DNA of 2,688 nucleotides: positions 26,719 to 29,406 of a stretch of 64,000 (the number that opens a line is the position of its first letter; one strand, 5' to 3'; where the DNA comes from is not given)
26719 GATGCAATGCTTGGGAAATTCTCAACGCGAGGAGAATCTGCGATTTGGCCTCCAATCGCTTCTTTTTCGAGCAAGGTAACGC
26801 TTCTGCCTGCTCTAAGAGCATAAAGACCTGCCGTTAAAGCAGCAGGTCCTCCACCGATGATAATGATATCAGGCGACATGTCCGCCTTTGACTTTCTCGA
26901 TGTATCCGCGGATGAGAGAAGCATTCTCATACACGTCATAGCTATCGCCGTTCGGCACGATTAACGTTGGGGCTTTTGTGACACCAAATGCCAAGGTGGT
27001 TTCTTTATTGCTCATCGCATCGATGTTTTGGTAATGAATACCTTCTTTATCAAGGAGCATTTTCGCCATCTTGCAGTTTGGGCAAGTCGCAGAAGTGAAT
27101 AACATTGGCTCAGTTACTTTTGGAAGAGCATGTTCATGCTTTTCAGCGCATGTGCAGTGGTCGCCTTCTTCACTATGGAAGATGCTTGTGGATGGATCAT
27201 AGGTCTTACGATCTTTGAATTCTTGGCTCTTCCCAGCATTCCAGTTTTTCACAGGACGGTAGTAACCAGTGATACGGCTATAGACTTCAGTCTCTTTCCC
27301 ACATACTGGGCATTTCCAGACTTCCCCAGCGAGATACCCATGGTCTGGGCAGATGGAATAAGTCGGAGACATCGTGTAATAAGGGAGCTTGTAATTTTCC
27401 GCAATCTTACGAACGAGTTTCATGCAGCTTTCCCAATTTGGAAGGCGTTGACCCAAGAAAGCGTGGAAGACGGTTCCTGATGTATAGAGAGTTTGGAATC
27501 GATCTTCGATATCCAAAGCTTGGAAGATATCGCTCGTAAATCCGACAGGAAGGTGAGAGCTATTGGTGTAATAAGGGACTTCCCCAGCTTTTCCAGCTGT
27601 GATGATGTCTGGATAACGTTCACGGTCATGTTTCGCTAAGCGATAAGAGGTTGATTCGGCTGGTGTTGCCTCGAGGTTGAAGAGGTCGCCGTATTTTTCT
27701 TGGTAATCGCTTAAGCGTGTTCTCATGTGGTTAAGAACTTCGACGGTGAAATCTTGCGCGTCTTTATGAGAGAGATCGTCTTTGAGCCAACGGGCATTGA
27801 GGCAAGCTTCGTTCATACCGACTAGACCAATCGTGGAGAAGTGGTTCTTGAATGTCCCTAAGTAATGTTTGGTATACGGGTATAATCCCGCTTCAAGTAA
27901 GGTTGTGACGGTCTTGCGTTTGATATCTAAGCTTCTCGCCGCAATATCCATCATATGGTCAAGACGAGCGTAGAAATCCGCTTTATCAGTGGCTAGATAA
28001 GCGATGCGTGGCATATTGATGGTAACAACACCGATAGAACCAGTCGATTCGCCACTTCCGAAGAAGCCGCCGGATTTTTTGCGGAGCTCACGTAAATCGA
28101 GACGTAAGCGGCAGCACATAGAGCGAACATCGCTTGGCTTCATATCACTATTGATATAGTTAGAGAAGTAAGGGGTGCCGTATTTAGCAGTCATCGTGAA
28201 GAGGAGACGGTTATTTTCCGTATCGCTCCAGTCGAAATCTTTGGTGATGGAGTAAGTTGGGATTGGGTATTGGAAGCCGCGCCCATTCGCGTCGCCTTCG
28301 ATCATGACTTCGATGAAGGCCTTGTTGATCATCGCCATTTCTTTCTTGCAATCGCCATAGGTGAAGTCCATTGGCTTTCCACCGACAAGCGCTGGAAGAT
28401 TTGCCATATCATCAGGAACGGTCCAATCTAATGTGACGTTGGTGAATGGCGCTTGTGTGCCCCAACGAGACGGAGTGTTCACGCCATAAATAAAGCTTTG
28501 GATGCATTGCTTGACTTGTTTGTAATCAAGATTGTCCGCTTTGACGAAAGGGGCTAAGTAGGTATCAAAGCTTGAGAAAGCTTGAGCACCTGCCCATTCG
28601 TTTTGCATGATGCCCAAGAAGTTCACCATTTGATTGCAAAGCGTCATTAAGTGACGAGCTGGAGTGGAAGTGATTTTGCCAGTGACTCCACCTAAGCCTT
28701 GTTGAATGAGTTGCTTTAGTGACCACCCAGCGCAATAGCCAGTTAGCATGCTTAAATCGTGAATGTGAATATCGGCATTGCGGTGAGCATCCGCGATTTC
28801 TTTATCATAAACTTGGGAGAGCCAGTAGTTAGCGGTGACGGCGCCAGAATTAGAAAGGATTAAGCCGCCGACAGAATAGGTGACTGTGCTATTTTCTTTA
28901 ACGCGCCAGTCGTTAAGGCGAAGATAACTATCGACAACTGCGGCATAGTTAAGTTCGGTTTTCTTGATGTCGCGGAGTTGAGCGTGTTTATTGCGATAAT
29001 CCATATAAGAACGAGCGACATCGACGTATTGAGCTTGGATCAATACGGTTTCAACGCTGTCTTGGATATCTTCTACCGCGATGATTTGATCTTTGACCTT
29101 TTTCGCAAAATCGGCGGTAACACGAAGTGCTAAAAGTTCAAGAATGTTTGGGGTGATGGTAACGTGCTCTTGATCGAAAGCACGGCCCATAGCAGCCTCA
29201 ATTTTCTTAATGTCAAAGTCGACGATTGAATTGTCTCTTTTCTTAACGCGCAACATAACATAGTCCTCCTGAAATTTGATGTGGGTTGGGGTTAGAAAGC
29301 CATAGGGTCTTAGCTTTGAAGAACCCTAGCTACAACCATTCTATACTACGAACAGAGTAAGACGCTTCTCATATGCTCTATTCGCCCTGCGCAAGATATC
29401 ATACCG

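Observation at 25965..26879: Translationally coupled TrxR-like flavoprotein appears unable to bind NADPH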

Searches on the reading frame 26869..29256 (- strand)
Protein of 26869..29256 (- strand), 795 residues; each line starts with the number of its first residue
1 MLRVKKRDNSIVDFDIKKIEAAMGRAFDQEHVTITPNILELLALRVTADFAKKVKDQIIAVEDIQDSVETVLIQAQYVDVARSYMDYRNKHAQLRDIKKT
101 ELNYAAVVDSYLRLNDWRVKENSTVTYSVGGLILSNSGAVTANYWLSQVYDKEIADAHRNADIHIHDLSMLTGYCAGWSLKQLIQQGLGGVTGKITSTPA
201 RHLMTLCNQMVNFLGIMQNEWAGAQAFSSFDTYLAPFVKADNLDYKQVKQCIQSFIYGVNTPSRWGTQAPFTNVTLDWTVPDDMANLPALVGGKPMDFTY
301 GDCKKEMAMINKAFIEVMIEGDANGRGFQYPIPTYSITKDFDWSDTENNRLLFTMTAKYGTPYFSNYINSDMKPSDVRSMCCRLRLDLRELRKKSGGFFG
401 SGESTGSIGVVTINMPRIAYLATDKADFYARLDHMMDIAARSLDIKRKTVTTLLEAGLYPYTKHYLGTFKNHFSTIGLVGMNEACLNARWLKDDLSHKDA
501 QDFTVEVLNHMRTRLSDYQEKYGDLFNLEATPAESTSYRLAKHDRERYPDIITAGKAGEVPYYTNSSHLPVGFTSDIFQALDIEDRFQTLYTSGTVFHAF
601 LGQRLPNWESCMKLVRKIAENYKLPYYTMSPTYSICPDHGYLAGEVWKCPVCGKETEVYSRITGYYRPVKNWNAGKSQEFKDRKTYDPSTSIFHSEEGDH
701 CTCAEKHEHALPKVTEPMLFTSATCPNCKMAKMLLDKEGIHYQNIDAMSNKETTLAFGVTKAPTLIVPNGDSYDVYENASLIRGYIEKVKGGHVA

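Call 4: search_protein_families(library=pfam, proteins=[window:26869-29256:-])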
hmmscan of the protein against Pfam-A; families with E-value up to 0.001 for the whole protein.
window:26869-29256:- (795 aa): 3 families
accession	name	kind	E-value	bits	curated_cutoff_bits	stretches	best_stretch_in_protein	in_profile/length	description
PF13597.11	NRDD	-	2.1e-196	654.4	26.2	1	121-686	1-562/562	Anaerobic ribonucleoside-triphosphate reductase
PF03477.21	ATP-cone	-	9.9e-19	68.1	25.8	1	3-92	2-87/88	ATP cone domain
PF00462.30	Glutaredoxin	-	4.1e-07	30.5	22.9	1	718-753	2-37/60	Glutaredoxin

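Call 5: search_protein_families(library=ncbifam, proteins=[window:26869-29256:-])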
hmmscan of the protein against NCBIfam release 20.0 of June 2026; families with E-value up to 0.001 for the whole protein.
window:26869-29256:- (795 aa): 20 families
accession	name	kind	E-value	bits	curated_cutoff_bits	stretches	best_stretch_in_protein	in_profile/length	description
NF006126.0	PRK08270.1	equivalog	0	1120.9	548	1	2-687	3-682/684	ribonucleoside triphosphate reductase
TIGR02487.1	NrdD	equivalog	4.5e-164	547.2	326.35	1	121-685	2-580/581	anaerobic ribonucleoside-triphosphate reductase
NF006358.0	PRK08579.1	equivalog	7.8e-126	420.7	585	2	101-395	6-297/624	anaerobic ribonucleoside triphosphate reductase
NF005497.0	PRK07111.1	equivalog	1.7e-77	261.5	764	2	1-240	2-235/746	anaerobic ribonucleoside triphosphate reductase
NF006127.0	PRK08271.1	equivalog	3.1e-72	244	545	1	147-686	92-627/631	anaerobic ribonucleoside-triphosphate reductase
TIGR02827.1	RNR_anaer_Bdell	equivalog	6e-58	196.8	568.3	1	147-683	65-594/596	anaerobic ribonucleoside-triphosphate reductase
NF006732.0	PRK09263.1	equivalog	2.6e-57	194.8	657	2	246-684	266-703/712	anaerobic ribonucleoside-triphosphate reductase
NF011292.0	PRK14704.1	equivalog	1.8e-32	112.8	736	1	119-684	27-615/618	anaerobic ribonucleoside triphosphate reductase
NF009028.0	PRK12364.1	equivalog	1.6e-13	49.6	1377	1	3-100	2-100/842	ribonucleoside-diphosphate reductase subunit alpha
NF006207.0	PRK08332.1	equivalog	3.1e-10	38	2400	1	3-119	5-122/1684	vitamin B12-dependent ribonucleotide reductase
NF005544.0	PRK07207.1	equivalog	3.7e-10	38.3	965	1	3-102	35-141/965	ribonucleoside-diphosphate reductase subunit alpha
NF005010.0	PRK06406.1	subfamily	4.5e-10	38.4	1125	1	3-100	6-104/771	vitamin B12-dependent ribonucleotide reductase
NF009029.0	PRK12365.1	equivalog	9.7e-09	33.7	1350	1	2-106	118-229/1046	ribonucleoside-diphosphate reductase subunit alpha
TIGR00411.1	redox_disulf_1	equivalog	3.9e-06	26.8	92.75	1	719-770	5-61/82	MJ0307 family thioredoxin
TIGR02181.1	GRX_bact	equivalog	1.2e-05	25.4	90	1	719-754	3-38/80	glutaredoxin 3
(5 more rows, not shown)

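Call 38: search_solved_structures(query=window:26872-29256:-, max_evalue=0.01, show_alignments=1)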
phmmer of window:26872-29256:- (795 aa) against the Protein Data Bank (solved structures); distinct sequences matched with E-value up to 0.01: 11.
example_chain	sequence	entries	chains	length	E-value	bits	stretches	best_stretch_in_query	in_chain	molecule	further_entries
8p23_A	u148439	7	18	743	2.4e-43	151.6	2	300-686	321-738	Anaerobic ribonucleoside-triphosphate reductase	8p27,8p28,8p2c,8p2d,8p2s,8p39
4coi_A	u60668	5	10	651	3.1e-42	148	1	153-689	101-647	ANAEROBIC RIBONUCLEOSIDE-TRIPHOSPHATE REDUCTASE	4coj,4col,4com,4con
4u3e_A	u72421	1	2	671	3.4e-42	147.8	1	153-689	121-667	Ribonucleoside triphosphate reductase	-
9d3x_A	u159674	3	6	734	5.6e-22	81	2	2-245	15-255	Anaerobic ribonucleoside-triphosphate reductase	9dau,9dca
1h78_A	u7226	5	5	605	3.8e-12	48.5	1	401-630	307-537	ANAEROBIC RIBONUCLEOTIDE-TRIPHOSPHATE REDUCTASE LARGE CHAIN | ANAEROBIC RIBONUCLEOTIDE-TRIPHOSPHATE REDUCTASE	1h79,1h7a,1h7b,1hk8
2klx_A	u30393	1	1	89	9.9e-05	23.9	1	715-751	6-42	Glutaredoxin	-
5olk_A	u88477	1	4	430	0.00016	23.2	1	3-98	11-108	Ribonucleoside-diphosphate reductase, beta subunit 1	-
1fo5_A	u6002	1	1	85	0.0025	19.3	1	718-772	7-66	THIOREDOXIN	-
4hs1_A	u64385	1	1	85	0.0031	19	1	719-771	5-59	Glutaredoxin NrdH, putative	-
5im3_A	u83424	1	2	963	0.0033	18.9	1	2-94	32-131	Ribonucleoside-diphosphate reductase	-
4f2i_A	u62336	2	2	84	0.0034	18.9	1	719-771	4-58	Glutaredoxin NrdH, putative | Glutaredoxin-like protein NrdH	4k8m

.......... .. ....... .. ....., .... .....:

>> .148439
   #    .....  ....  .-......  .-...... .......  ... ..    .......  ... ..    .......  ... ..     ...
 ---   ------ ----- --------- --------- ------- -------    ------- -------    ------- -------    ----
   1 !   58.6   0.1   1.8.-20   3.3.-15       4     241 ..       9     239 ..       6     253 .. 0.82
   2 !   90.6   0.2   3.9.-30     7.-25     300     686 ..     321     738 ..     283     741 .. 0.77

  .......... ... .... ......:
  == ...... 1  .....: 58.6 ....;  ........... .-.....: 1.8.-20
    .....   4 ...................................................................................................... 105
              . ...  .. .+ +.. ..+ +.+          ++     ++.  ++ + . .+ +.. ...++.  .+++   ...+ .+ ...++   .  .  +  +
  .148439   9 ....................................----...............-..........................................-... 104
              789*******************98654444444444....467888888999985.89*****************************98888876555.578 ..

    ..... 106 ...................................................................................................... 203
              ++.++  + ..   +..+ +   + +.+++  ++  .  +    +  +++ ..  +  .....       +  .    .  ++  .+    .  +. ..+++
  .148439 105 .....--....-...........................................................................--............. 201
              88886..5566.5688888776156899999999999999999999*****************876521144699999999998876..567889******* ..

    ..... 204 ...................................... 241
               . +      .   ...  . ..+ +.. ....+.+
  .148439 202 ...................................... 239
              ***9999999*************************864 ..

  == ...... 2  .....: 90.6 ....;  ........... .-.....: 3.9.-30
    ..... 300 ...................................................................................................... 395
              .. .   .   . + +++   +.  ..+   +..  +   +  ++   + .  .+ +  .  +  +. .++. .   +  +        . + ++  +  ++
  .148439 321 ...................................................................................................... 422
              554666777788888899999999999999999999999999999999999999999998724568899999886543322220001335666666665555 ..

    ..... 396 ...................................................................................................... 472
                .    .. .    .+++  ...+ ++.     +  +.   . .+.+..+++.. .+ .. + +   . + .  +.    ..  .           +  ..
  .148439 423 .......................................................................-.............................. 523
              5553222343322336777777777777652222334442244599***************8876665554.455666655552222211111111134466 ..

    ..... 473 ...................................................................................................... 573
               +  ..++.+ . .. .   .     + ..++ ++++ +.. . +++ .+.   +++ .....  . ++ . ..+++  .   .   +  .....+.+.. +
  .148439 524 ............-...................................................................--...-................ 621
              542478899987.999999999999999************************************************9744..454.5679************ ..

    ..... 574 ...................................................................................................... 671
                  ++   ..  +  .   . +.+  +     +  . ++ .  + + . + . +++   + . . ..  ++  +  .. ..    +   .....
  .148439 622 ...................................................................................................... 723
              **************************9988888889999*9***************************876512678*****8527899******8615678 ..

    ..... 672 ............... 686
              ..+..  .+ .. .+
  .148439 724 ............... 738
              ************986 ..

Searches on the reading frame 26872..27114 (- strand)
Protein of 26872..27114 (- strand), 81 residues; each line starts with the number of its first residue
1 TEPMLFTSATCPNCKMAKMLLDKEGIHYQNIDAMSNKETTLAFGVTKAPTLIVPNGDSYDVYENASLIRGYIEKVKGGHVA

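Call 39: search_solved_structures(query=window:26872-27114:-, max_evalue=1, show_alignments=3)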
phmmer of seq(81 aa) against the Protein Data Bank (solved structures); distinct sequences matched with E-value up to 1: 39.
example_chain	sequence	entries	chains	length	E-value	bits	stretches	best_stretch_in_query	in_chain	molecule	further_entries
2klx_A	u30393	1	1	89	5.4e-06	29.6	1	2-37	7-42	Glutaredoxin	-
1fo5_A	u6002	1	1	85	8e-05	25.9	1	5-58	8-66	THIOREDOXIN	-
4hs1_A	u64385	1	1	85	9.9e-05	25.6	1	5-57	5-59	Glutaredoxin NrdH, putative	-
4f2i_A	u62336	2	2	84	0.0001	25.6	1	5-57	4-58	Glutaredoxin NrdH, putative | Glutaredoxin-like protein NrdH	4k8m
4fiw_A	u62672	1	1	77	0.0007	22.9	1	5-58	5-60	Putative glutaredoxin NrdH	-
1fov_A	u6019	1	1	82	0.0017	21.7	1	5-53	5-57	GLUTAREDOXIN 3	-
1nho_A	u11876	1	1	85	0.0024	21.2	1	5-53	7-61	Probable Thioredoxin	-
1r7h_A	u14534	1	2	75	0.0026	21.1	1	5-57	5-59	NrdH-redoxin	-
2mzc_A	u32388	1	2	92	0.011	19.1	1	4-39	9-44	Glutaredoxin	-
2khp_A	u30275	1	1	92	0.012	19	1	4-39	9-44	GLUTAREDOXIN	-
2ywm_A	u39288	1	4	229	0.014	18.8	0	32-61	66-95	Glutaredoxin-like protein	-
2ayt_A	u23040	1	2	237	0.016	18.6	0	32-61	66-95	glutaredoxin-like protein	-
4pob_A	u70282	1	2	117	0.018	18.4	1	6-58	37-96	Thioredoxin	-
3grx_A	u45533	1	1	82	0.047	17.1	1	5-53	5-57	GLUTAREDOXIN 3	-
4tr0_A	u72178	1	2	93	0.053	16.9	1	5-36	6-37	Glutaredoxin 3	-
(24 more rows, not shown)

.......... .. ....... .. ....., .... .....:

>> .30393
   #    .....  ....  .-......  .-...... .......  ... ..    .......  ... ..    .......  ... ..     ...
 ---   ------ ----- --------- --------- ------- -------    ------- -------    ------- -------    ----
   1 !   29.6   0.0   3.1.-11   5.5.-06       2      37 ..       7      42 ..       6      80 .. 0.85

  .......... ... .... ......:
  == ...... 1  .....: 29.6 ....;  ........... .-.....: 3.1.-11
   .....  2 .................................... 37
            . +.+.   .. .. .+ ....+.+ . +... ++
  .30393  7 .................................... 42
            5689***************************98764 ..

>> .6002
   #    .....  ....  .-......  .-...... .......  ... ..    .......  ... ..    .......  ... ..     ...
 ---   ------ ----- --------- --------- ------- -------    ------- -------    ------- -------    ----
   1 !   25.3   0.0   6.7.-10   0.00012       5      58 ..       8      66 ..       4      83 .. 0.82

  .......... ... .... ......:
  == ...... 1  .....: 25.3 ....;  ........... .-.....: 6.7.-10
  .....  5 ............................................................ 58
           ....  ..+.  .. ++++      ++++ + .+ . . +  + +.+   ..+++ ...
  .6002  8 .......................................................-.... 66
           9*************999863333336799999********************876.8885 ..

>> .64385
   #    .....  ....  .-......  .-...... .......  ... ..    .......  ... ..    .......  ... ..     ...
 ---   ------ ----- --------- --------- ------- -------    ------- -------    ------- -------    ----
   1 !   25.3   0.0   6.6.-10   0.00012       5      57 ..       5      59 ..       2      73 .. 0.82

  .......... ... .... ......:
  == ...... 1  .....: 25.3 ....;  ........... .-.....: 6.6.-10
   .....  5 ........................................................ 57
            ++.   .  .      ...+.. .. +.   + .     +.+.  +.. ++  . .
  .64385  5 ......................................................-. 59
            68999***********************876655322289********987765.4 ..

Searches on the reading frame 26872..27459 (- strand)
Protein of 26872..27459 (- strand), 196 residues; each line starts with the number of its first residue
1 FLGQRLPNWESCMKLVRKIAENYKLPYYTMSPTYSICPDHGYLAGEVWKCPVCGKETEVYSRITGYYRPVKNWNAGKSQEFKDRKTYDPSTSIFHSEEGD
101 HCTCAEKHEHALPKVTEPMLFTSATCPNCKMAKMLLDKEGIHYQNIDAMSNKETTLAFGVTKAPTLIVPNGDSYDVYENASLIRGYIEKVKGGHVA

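Call 51: find_related_loci(query=window:26872-27459:-, collection=metagenome_contigs, flank=4000)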
Query window:26872-27459:- (196 aa) in metagenome_contigs; peptide patterns used: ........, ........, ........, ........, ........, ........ (x = any residue, [..] = any of these).
257 stretches matched a pattern; 208 encode a relative of the query (tblastn E <= 1e-3); the best 80 are kept; 80 distinct loci.
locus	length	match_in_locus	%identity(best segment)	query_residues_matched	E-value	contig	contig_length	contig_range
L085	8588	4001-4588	99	1-196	3e-137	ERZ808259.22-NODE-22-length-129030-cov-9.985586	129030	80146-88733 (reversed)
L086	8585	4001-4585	88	1-196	7e-121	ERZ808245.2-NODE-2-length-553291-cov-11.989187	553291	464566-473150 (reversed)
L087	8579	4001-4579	77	1-192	9e-104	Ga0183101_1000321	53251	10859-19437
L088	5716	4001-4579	77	1-192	9e-104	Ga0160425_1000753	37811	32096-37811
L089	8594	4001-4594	77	1-196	1e-103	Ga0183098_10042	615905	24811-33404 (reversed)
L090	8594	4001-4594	77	1-196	1e-103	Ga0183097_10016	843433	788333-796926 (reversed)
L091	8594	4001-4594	77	1-196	1e-103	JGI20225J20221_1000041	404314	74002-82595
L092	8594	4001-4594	77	1-196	1e-103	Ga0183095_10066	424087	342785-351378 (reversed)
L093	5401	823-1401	78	1-192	4e-103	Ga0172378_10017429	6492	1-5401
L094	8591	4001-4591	75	1-196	2e-99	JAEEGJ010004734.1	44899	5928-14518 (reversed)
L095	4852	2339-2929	74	1-196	3e-99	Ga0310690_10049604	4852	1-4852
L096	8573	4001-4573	76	1-192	5e-99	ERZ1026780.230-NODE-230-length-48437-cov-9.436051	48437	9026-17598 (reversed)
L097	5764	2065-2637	73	1-190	4e-99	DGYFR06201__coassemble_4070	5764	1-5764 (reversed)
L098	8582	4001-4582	74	1-192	6e-99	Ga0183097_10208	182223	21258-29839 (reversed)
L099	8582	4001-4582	74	1-192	2e-99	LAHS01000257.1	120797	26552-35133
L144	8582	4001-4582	53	1-192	1e-67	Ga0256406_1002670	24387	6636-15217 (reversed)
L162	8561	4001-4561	54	1-189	6e-65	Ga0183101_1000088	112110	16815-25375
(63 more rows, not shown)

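Call 74: search_protein_families(library=pfam, proteins=[L144:1047-2204:+, L162:1051-2205:+], max_evalue=0.001)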
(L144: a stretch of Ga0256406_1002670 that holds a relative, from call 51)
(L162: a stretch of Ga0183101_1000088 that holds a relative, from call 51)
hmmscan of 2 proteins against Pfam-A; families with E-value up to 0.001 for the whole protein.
L144:1047-2204:+ (385 aa): 8 families
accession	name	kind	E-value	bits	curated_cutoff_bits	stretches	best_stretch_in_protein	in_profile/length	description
PF04055.27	Radical_SAM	-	3.1e-17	63.7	29.5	1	172-309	2-142/166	Radical SAM superfamily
PF12802.13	MarR_2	-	2.3e-13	50.5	27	1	38-92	6-61/61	MarR family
PF13353.11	Fer4_12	-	4.6e-08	33.9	22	1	171-242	9-81/137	4Fe-4S single cluster domain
PF13463.12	HTH_27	-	5.6e-08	33.4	22.2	1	42-101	8-68/68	Winged helix DNA-binding domain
PF01047.28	MarR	-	2.8e-07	30.8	24.6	1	38-92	4-58/59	MarR family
PF22381.2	Staph_reg_Sar_Rot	-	4.6e-06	27.1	27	1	25-106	2-83/85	Transcriptional regulator SarA/Rot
PF01325.25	Fe_dep_repress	-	0.00084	19.9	26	0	62-86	33-57/60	Iron dependent repressor, N-terminal DNA binding domain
PF22194.2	F-93_WHD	-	0.00089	19.7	28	0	43-100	3-61/62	F-93, winged-helix domain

L162:1051-2205:+ (384 aa): 7 families
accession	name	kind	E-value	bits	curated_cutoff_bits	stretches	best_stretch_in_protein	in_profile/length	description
PF04055.27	Radical_SAM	-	2.6e-20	73.7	29.5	1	172-303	2-142/166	Radical SAM superfamily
PF12802.13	MarR_2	-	6.7e-12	45.8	27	1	31-87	3-60/61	MarR family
PF13353.11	Fer4_12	-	2.1e-09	38.3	22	1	170-259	8-100/137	4Fe-4S single cluster domain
PF01047.28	MarR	-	4.2e-08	33.4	24.6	1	38-88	8-58/59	MarR family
PF22381.2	Staph_reg_Sar_Rot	-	1.3e-07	32.1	27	1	20-103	1-84/85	Transcriptional regulator SarA/Rot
PF13463.12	HTH_27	-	1.4e-07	32.1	22.2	1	39-96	9-67/68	Winged helix DNA-binding domain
PF22194.2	F-93_WHD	-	3.6e-06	27.4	28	1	39-96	3-61/62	F-93, winged-helix domain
